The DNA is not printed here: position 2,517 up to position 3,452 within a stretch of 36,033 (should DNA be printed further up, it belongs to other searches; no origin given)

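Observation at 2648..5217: Accessory island in the lysogeny module: Sie-type lipoprotein + DUF4041/T5orf172 nuclease-like protein + HTH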

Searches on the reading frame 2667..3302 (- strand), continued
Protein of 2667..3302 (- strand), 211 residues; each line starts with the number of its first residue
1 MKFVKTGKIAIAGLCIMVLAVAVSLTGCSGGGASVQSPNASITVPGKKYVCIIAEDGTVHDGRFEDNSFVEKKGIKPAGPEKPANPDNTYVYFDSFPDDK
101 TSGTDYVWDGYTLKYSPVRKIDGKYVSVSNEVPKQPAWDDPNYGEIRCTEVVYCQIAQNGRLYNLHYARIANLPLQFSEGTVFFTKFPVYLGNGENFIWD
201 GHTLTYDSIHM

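Call 69: search_protein_representatives(alignment_id=A1)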
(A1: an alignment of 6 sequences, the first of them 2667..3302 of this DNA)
Query: 6 sequences, 211 profile positions. Proteins with E-value up to 0.001 (for the whole library): 11; up to 1e-10: 6; up to 1e-30: 3. The best 11 are listed.
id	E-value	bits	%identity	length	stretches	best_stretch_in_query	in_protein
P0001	4.4e-125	431.9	-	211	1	1-211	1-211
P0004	2.4e-108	377.2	-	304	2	40-211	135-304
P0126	1.8e-40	155.4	-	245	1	1-211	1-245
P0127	1.5e-26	110.0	-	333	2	36-211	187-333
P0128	3.9e-22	95.5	-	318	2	34-208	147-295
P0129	4.0e-18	82.4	-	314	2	8-125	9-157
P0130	3.7e-05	40.1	-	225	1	16-122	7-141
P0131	3.7e-05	40.1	-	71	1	48-128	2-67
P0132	1.3e-04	38.2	-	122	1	73-129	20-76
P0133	2.4e-04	37.4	-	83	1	45-131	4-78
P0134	3.4e-04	36.9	-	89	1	44-118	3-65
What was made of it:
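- Tried and rejected: A profile search of 1.84e9 representatives gave only 11 hits (call 69).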

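Call 88: search_protein_families(library=ncbifam, proteins=[window:2667-3302:-], max_evalue=0.01)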
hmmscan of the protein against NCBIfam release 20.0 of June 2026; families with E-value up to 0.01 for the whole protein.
window:2667-3302:- (211 aa): 2 families
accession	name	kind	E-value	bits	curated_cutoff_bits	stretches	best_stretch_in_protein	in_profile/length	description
NF058595.1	invert_tail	domain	0.0018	18.6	37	1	9-59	53-102/113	lipo-invert putative C-terminal anchoring domain-containing protein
NF045617.1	mostly_LP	subfamily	0.0043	17.2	43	1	16-57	3-43/119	putative T6SS immunity periplasmic lipoprotein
